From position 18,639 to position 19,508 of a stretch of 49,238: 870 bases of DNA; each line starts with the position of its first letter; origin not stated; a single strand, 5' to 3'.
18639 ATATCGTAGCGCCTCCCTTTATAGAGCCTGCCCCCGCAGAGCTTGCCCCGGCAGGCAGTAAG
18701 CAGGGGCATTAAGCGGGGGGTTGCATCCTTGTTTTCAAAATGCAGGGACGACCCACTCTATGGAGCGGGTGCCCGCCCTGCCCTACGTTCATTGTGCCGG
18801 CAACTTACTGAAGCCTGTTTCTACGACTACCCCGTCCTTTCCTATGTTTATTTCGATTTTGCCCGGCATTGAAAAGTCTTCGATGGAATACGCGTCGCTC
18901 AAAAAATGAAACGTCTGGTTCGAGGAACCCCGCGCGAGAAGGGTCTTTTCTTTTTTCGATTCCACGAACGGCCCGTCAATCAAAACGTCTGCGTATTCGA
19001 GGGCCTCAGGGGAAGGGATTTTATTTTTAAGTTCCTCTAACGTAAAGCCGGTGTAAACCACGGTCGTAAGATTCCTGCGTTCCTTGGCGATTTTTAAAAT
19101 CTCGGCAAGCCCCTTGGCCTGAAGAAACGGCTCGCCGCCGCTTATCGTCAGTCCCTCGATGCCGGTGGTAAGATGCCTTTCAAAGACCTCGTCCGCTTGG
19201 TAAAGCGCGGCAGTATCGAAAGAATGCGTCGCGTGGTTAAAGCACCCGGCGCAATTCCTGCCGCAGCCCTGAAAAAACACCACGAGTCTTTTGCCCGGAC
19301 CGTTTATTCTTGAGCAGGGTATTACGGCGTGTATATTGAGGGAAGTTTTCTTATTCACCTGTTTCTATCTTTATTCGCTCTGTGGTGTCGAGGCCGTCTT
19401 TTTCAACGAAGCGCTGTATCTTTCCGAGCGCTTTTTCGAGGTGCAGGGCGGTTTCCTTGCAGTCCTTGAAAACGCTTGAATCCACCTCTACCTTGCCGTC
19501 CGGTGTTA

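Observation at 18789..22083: Tightly coupled operon: Ycf46-type AAA+/M41 protease - DUF1257 - DUF2997 - NrdG-like radical SAM activase (best candidate for an uncharacterised system)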

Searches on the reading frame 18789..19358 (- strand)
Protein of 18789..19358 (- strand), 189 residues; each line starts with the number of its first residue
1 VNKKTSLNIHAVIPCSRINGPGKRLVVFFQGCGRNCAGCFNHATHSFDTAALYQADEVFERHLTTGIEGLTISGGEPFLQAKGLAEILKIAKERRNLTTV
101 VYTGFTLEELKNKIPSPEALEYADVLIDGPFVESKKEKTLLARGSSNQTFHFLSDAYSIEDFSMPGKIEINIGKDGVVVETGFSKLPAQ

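Call 3: search_protein_families(library=pfam, proteins=[window:18789-19358:-], max_evalue=0.01)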
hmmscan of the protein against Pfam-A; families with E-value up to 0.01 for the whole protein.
window:18789-19358:- (189 aa): 2 families
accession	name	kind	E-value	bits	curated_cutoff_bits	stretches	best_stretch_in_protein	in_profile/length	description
PF13353.11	Fer4_12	-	7.3e-36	123.9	22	1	18-150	1-136/137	4Fe-4S single cluster domain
PF04055.27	Radical_SAM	-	6.1e-08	33.5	29.5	1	26-107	1-89/166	Radical SAM superfamily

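Call 4: search_protein_families(library=ncbifam, proteins=[window:18789-19358:-], max_evalue=0.01)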
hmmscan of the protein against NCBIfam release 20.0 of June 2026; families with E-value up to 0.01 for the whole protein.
window:18789-19358:- (189 aa): 26 families (the best 25 are shown)
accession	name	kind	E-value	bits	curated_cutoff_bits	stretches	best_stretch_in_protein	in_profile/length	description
TIGR02491.1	NrdG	equivalog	3.9e-34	117.8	126.1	1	8-150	1-150/154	anaerobic ribonucleoside-triphosphate reductase activating protein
NF008335.0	PRK11121.1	equivalog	4.9e-24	84.8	199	1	8-153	2-153/154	anaerobic ribonucleoside-triphosphate reductase-activating protein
TIGR02493.1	PFLA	equivalog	3.4e-18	65.9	231.75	1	9-154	2-150/235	pyruvate formate-lyase-activating protein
TIGR04041.1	activase_YjjW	hypoth_equivalog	2.4e-15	56.7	250.2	2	9-45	4-40/276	YjjW family glycine radical enzyme activase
NF008356.0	PRK11145.1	equivalog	1.1e-12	47.8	375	1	8-139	6-141/246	pyruvate formate lyase 1-activating protein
NF048010.1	SfplDhtActHpsHDes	equivalog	8.9e-12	44.4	430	2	68-113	133-179/298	(2S)-3-sulfopropanediol dehydratase activating enzyme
TIGR02494.1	PFLE_PFLC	subfamily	9.2e-12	44.8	174.35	2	69-114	126-171/293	glycyl-radical enzyme activating protein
TIGR02826.1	RNR_activ_nrdG3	equivalog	3.8e-11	43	151.7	1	25-153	18-138/148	anaerobic ribonucleoside-triphosphate reductase activating protein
TIGR02495.1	NrdG2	equivalog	5.5e-10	38.9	131.15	1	9-92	2-87/193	anaerobic ribonucleoside-triphosphate reductase activating protein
NF043069.1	T4HPD_activ_SAM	equivalog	9.7e-10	38.3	425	2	14-57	9-52/299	trans-4-hydroxy-L-proline dehydratase activase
NF033719.1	ind_deCO2_activ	equivalog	5.3e-09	35.8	425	2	69-126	132-189/302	indoleacetate decarboxylase activase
NF033717.2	HPDL_rSAM_activ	equivalog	5.4e-09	35.7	420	2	15-56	12-53/311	4-hydroxyphenylacetate decarboxylase activase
TIGR04395.1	cutC_activ_rSAM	equivalog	3.3e-08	33.2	360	2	16-57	14-55/309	choline TMA-lyase-activating enzyme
NF038283.1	viperin_w_prok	equivalog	4e-07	29.5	180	1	30-110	10-98/281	viperin family antiviral radical SAM protein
TIGR03963.1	rSAM_QueE_Clost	equivalog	5.4e-06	26.2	260.1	1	25-103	20-100/219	putative 7-carboxy-7-deazaguanine synthase QueE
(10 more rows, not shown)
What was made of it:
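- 18789..19358 (-): Gene 4: NrdG/PflA-type radical-SAM protein (CxxxCxxC, GGEP, GSSNQ) with a C-terminal extension of about 40 aa that true NrdG lacks. Pfam and NCBIfam (calls 3, 4).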

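Call 6: search_protein_families(library=padloc, proteins=[window:18789-19358:-], max_evalue=0.01)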
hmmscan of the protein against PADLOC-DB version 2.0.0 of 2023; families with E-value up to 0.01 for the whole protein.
window:18789-19358:- (189 aa): 3 families
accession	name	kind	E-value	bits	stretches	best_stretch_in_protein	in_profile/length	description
PDLC02903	pVip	-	4.6e-08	30.9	1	29-109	7-83/257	Viperins not associated with kinases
PDLC02904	pVip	-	1.4e-06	26.1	1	30-128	11-108/262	Viperins associated with kinases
PDLC02905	pVip-kinase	-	0.0022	15.3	1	54-109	220-274/474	Viperin-kinase fusion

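Call 52: search_dna_similar(query=window:18789-19358:-, collection=plasmids, mode=protein, max_rows=60, max_evalue=0.00001)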
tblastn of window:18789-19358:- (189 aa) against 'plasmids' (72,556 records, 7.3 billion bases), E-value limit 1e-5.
Records with a match: 245; places in all: 267; records where one place covers at least 80% of the query: 29.
Best place of each record, by identity: <60% 245.
By first word of the organism name: Bacillus 37; Ligilactobacillus 31; Lactiplantibacillus 21; Clostridioides 20; Lactococcus 12; Azospirillum 12; Vibrio 11; Clostridium 11; Escherichia 10; Rhizobium 7; and 42 more.
By predicted mobility (MOB-suite, as given by PLSDB): non-mobilizable 161; mobilizable 51; conjugative 33.
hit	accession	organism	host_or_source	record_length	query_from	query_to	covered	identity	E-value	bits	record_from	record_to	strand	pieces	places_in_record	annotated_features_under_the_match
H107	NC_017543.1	Paenibacillus polymyxa M1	-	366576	6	183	94%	44.9%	6e-37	142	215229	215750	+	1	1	4Fe-4S single cluster domain-containing protein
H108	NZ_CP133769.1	Paenibacillus polymyxa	soybean,single cell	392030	6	183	94%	44.4%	5e-36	139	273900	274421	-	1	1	4Fe-4S single cluster domain-containing protein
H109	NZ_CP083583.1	Kovacikia minuta CCNUW1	cell culture,fresh water lake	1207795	7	183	94%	41.9%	5e-26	110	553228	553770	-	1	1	record has no annotation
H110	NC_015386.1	Treponema succinifaciens DSM 2489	colon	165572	3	183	96%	38.3%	6e-26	110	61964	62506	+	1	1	4Fe-4S cluster-binding domain-containing protein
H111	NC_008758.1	Polaromonas naphthalenivorans CJ2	-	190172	7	183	94%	38.2%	1e-22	100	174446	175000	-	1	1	4Fe-4S single cluster domain-containing protein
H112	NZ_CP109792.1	Leisingera thetidis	-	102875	7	183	94%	37.4%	1e-28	118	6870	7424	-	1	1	4Fe-4S single cluster domain-containing protein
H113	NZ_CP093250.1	Moellerella wisconsensis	whole organism,Food: Red deer meat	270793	7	183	94%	34.4%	3e-23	102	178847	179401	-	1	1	4Fe-4S single cluster domain-containing protein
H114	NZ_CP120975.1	Moellerella wisconsensis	mutton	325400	7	183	94%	34.4%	3e-23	102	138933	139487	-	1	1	4Fe-4S single cluster domain-containing protein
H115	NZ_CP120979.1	Moellerella wisconsensis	mutton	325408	7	183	94%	34.4%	3e-23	102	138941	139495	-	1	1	4Fe-4S single cluster domain-containing protein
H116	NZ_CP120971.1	Moellerella wisconsensis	mutton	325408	7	183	94%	34.4%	3e-23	102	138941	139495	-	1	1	4Fe-4S single cluster domain-containing protein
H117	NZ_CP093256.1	Moellerella wisconsensis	whole organism,Food: Red deer meat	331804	7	183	94%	34.4%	3e-23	102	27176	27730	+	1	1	4Fe-4S single cluster domain-containing protein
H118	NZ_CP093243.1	Moellerella wisconsensis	whole organism,Food: Red deer meat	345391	7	183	94%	34.4%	3e-23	102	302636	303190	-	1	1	4Fe-4S single cluster domain-containing protein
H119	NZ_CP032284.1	Acinetobacter sp. WCHA55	Culture,Sewage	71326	7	183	94%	34.1%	4e-22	100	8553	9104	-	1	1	4Fe-4S single cluster domain-containing protein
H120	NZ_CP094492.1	Paenarthrobacter ureafaciens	soil,farmland soil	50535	5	183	95%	32.6%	5e-23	102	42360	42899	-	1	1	4Fe-4S single cluster domain-containing protein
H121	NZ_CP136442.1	Paenarthrobacter sp. AT5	atrazine-producing pesticide factory ...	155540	5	183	95%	32.6%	5e-23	102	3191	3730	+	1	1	4Fe-4S single cluster domain-containing protein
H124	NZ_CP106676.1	Bacillus cereus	cell culture,soil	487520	6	184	95%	31.7%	2e-20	95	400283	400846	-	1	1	4Fe-4S single cluster domain-containing protein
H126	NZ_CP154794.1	Rhodococcus aetherivorans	pure culture,soil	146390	7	183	94%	32.0%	3e-15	80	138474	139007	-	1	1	4Fe-4S single cluster domain-containing protein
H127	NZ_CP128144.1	Bacillus mycoides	bacterial isolate,field soil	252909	4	148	77%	38.9%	5e-22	99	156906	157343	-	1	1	nrdG: anaerobic ribonucleoside-triphosphate reductase activating protein | anaerobic ribonucleoside triphosphate reductase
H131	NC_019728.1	Calothrix sp. PCC 6303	-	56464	7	157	80%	37.0%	1e-23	103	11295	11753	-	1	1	4Fe-4S single cluster domain-containing protein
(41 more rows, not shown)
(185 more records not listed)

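Call 54: get_annotated_region(hit=H107, flank=7000)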
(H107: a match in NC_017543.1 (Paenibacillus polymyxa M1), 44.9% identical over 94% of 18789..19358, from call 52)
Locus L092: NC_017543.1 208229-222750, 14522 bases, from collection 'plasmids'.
description: Paenibacillus polymyxa M1 plasmid pPPM1a, complete sequence
organism: Paenibacillus polymyxa M1 (NCBI taxid 1052684)
taxonomy: Bacteria; Bacillota; Bacilli; Bacillales; Paenibacillaceae; Paenibacillus; Paenibacillus polymyxa; Paenibacillus polymyxa M1
host: -; source: -; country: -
typing (MOB-suite, as given by PLSDB): non-mobilizable; mating-pair formation MPF_F
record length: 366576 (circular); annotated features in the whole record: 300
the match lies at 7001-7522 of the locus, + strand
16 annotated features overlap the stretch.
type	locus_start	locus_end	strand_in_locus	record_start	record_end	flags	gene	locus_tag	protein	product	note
CDS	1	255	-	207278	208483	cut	-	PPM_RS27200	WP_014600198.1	hypothetical protein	-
CDS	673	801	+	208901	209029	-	-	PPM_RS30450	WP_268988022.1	hypothetical protein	-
CDS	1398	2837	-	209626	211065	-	-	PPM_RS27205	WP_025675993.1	hypothetical protein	-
CDS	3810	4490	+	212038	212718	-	-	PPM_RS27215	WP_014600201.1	DsbA family protein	-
CDS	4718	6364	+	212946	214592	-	-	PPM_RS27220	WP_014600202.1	AAA family ATPase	-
CDS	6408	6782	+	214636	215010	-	-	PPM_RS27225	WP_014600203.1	DUF1257 domain-containing protein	-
CDS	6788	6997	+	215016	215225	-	-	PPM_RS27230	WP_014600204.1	DUF2997 domain-containing protein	-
CDS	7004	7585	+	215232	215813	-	-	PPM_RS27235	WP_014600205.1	4Fe-4S single cluster domain-containing protein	-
CDS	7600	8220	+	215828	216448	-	-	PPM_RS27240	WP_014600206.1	hypothetical protein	-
CDS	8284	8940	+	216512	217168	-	-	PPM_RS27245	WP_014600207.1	hypothetical protein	-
CDS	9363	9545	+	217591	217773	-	-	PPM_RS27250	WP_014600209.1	hypothetical protein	-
CDS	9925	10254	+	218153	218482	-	-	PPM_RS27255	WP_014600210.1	hypothetical protein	-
CDS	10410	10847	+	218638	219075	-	-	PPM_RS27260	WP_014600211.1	hypothetical protein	-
CDS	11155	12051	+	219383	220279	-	-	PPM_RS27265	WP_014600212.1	hypothetical protein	-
CDS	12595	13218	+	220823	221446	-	-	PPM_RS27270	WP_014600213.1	hypothetical protein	-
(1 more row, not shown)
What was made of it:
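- Paenibacillus polymyxa pPPM1a has AAA-DUF1257-DUF2997-rSAM in the window's order (call 54).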

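Call 55: get_annotated_region(hit=H111, flank=7000)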
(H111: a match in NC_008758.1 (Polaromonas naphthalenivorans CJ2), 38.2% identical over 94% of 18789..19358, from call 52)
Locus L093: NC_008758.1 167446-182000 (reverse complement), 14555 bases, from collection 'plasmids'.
description: Polaromonas naphthalenivorans CJ2 plasmid pPNAP02, complete sequence
organism: Polaromonas naphthalenivorans CJ2 (NCBI taxid 365044)
taxonomy: Bacteria; Pseudomonadota; Betaproteobacteria; Burkholderiales; Comamonadaceae; Polaromonas; Polaromonas naphthalenivorans; Polaromonas naphthalenivorans CJ2
host: -; source: -; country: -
typing (MOB-suite, as given by PLSDB): non-mobilizable; replicon rep_cluster_1495
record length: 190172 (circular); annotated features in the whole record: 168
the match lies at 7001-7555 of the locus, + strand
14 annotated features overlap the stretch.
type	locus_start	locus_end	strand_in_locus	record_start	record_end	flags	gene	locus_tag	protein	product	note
CDS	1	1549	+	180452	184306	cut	-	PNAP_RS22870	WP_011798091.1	AAA domain-containing protein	-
CDS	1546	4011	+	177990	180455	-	-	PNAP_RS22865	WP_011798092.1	PIN domain-containing protein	-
CDS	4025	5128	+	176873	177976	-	-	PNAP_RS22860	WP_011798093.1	hypothetical protein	-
CDS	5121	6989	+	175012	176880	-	-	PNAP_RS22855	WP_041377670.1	AAA family ATPase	-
CDS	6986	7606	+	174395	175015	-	-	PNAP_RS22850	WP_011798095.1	4Fe-4S single cluster domain-containing protein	-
CDS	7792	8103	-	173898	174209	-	-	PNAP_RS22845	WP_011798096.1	transposase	-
CDS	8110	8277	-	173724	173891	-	-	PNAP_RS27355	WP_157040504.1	hypothetical protein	-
CDS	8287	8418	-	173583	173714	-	-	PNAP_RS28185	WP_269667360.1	hypothetical protein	-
CDS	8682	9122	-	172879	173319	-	-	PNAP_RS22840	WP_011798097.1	hypothetical protein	-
CDS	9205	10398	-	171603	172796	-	-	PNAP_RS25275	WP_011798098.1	AAA family ATPase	-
CDS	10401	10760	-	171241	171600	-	-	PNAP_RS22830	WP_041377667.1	hypothetical protein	-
CDS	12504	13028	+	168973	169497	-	-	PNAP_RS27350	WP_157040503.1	hypothetical protein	-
CDS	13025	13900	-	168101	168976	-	-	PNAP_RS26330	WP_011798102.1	hypothetical protein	-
CDS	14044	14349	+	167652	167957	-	-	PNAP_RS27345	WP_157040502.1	hypothetical protein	-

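Call 56: get_annotated_region(hit=H113, flank=7000)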
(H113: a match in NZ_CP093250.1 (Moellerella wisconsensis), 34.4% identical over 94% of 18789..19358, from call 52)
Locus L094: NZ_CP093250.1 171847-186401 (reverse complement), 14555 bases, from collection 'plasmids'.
description: Moellerella wisconsensis strain W18-2 plasmid pW18-2-a, complete sequence
organism: Moellerella wisconsensis (NCBI taxid 158849)
taxonomy: Bacteria; Pseudomonadota; Gammaproteobacteria; Enterobacterales; Morganellaceae; Moellerella; Moellerella wisconsensis
host: -; source: whole organism,Food: Red deer meat; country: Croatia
typing (MOB-suite, as given by PLSDB): conjugative; relaxase MOBH; mating-pair formation MPF_T
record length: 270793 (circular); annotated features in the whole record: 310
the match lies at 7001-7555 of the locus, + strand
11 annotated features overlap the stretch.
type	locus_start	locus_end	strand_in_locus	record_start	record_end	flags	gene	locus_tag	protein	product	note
CDS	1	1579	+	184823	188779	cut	-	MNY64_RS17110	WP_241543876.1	AAA domain-containing protein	-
CDS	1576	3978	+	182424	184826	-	-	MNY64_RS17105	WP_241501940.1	PIN domain-containing protein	-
CDS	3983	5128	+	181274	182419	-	-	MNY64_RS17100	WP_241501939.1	hypothetical protein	-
CDS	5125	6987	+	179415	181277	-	-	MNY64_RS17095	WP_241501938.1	AAA family ATPase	-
CDS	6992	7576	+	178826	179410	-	-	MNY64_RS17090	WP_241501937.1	4Fe-4S single cluster domain-containing protein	-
CDS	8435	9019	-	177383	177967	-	-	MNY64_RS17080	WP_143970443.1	antirestriction protein ArdA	-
CDS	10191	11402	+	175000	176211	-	-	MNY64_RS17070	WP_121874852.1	PD-(D/E)XK nuclease family protein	-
CDS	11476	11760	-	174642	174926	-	-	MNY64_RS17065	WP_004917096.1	membrane protein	-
CDS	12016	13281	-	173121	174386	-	-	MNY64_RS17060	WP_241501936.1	integrase arm-type DNA-binding domain-containing protein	-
CDS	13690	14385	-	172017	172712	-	-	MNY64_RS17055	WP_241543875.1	hypothetical protein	-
CDS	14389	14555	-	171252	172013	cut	-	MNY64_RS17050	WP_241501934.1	IS5 family transposase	-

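Call 67: search_solved_structures(query=window:18789-19358:-, max_evalue=0.001, show_alignments=2)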
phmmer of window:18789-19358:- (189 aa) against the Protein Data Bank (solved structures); distinct sequences matched with E-value up to 0.001: 10.
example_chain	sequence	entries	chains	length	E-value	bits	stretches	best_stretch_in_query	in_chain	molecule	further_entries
3c8f_A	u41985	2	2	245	3.7e-09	39.7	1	9-106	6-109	Pyruvate formate-lyase 1-activating enzyme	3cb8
8fo0_A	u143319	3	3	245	4.7e-09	39.4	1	9-124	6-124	Pyruvate formate-lyase 1-activating enzyme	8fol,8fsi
9dfn_A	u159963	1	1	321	0.00016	24.6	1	27-101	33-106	Radical SAM core domain-containing protein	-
6q2p_A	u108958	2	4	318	0.00019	24.3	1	28-109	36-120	Radical S-adenosyl methionine domain-containing protein 2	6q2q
5vsl_A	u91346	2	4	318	0.00019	24.3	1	28-109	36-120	Radical S-adenosyl methionine domain-containing protein 2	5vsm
9dfu_A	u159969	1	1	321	0.00028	23.8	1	28-101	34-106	Radical SAM core domain-containing protein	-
6b4c_A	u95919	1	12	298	0.00082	22.3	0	28-101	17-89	Viperin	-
9dgw_A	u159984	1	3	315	0.0009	22.2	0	28-101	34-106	Radical SAM core domain-containing protein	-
9dfw_A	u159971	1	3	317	0.0009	22.2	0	28-101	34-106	Radical SAM core domain-containing protein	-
7n7i_A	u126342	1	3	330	0.00096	22.1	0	28-101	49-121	Viperin-like enzyme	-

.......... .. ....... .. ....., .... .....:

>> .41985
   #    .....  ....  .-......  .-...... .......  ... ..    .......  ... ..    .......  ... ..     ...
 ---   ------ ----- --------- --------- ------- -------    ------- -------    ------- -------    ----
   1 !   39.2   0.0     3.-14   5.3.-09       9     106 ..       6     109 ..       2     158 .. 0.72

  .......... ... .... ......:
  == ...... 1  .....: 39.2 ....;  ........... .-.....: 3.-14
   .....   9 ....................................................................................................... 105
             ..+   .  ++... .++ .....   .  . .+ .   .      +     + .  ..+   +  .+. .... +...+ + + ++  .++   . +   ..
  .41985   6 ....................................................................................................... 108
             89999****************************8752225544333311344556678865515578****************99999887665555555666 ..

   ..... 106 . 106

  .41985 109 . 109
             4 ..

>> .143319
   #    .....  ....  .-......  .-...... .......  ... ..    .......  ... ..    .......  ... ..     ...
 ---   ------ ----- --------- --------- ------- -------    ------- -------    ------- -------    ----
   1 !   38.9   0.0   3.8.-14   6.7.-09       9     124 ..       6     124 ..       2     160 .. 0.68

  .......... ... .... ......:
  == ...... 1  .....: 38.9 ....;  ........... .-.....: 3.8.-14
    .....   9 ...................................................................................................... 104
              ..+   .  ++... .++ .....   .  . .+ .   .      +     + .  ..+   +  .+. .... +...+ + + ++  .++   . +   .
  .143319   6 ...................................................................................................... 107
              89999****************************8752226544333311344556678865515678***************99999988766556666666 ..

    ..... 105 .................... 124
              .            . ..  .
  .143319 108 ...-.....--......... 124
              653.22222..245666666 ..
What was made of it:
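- Closest known: NrdG / PflA glycyl-radical-enzyme activases. Same: The best solved relative is PFL-activating enzyme 3c8f (call 67).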

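Call 77: search_protein_families(library=pfam, proteins=[L093:5121-6989:+, L093:4025-5128:+, L093:1546-4011:+, L092:7600-8220:+, L092:8284-8940:+], max_evalue=0.001)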
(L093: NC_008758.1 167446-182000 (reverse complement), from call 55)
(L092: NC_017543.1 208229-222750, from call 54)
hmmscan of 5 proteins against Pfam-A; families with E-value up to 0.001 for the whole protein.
L093:5121-6989:+ (622 aa): 6 families
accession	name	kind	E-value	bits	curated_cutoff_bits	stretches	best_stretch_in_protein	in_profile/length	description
PF07724.20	AAA_2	-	3.4e-50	170.8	27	1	349-509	2-163/166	AAA domain (Cdc48 subfamily)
PF07728.20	AAA_5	-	2.8e-10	40.8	22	1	353-486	2-137/139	AAA domain (dynein-related subfamily)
PF00004.35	AAA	-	3e-06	28.1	21.2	1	354-461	2-99/131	ATPase family associated with various cellular activities (AAA)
PF13401.12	AAA_22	-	0.00015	22.5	27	0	349-446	4-108/130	AAA domain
PF13191.12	AAA_16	-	0.00027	21.9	32.6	0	339-500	14-127/167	AAA ATPase domain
PF00158.32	Sigma54_activat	-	0.00053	20.2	20.2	1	353-460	25-132/168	Sigma-54 interaction domain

L093:4025-5128:+ (367 aa): 0 families

L093:1546-4011:+ (821 aa): 1 family
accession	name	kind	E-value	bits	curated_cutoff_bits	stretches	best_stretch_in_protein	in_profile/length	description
PF13638.12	PIN_4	-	7.3e-24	85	21.9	1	676-797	1-130/132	PIN domain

L092:7600-8220:+ (206 aa): 0 families

L092:8284-8940:+ (218 aa): 0 families

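Call 81: get_annotated_region(hit=H127, flank=3000)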
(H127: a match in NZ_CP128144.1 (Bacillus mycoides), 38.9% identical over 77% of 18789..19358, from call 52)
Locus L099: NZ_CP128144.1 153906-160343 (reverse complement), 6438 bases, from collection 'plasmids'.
description: Bacillus mycoides strain SIN3.2 plasmid unnamed2, complete sequence
organism: Bacillus mycoides (NCBI taxid 1405)
taxonomy: Bacteria; Bacillota; Bacilli; Bacillales; Bacillaceae; Bacillus; Bacillus mycoides
host: -; source: bacterial isolate,field soil; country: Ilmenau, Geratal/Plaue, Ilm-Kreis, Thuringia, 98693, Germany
typing (MOB-suite, as given by PLSDB): non-mobilizable
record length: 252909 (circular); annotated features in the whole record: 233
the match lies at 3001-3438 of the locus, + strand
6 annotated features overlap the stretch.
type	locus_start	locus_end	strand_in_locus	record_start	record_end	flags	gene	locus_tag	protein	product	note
CDS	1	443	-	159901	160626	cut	-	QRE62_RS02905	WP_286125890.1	YwiC-like family protein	-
CDS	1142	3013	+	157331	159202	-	-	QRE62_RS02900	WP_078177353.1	anaerobic ribonucleoside triphosphate reductase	-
CDS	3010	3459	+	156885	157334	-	nrdG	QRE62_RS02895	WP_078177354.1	anaerobic ribonucleoside-triphosphate reductase activating protein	GO:0009265 - 2'-deoxyribonucleotide biosynthetic process [Evidence IEA]; GO:0051353 - positive regulation of ...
CDS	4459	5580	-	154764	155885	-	-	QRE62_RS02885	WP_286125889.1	TIGR04053 family radical SAM/SPASM domain-containing protein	-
CDS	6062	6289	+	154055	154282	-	-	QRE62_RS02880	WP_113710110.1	DUF1858 domain-containing protein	-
CDS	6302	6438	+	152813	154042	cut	-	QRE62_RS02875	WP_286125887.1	DUF438 domain-containing protein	-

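Call 82: get_annotated_region(hit=H124, flank=6000)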
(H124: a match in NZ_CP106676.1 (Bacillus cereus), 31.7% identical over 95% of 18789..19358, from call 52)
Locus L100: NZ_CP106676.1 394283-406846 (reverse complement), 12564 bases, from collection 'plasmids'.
description: Bacillus cereus strain SRCM116293 plasmid unnamed1, complete sequence
organism: Bacillus cereus (NCBI taxid 1396)
taxonomy: Bacteria; Bacillota; Bacilli; Bacillales; Bacillaceae; Bacillus; Bacillus cereus
host: -; source: cell culture,soil; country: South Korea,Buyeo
typing (MOB-suite, as given by PLSDB): non-mobilizable; replicon rep_cluster_125; mating-pair formation MPF_T
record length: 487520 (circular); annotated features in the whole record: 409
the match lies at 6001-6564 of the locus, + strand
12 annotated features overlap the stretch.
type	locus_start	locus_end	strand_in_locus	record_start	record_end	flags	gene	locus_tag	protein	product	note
CDS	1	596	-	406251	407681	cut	-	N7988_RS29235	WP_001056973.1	IS4 family transposase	-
CDS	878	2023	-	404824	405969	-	-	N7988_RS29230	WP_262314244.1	DUF418 domain-containing protein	-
CDS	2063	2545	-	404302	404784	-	-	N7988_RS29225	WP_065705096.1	thioredoxin family protein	-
CDS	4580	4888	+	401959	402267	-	-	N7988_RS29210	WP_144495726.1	hypothetical protein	-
CDS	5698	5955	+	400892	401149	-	-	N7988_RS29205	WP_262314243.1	hypothetical protein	-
CDS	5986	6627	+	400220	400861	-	-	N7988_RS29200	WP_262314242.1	4Fe-4S single cluster domain-containing protein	-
CDS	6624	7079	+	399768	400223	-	-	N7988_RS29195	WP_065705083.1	hypothetical protein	-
CDS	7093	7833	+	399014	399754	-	-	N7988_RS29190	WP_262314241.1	helix-hairpin-helix domain-containing protein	-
CDS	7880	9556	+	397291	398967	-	-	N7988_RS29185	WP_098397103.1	AAA family ATPase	-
CDS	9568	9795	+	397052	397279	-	-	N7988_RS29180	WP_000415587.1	DUF2997 domain-containing protein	-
CDS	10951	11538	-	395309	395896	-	-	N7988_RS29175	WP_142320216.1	TetR/AcrR family transcriptional regulator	GO:0006355 - regulation of DNA-templated transcription [Evidence IEA]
CDS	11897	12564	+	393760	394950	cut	-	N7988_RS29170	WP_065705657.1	MFS transporter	GO:0055085 - transmembrane transport [Evidence IEA]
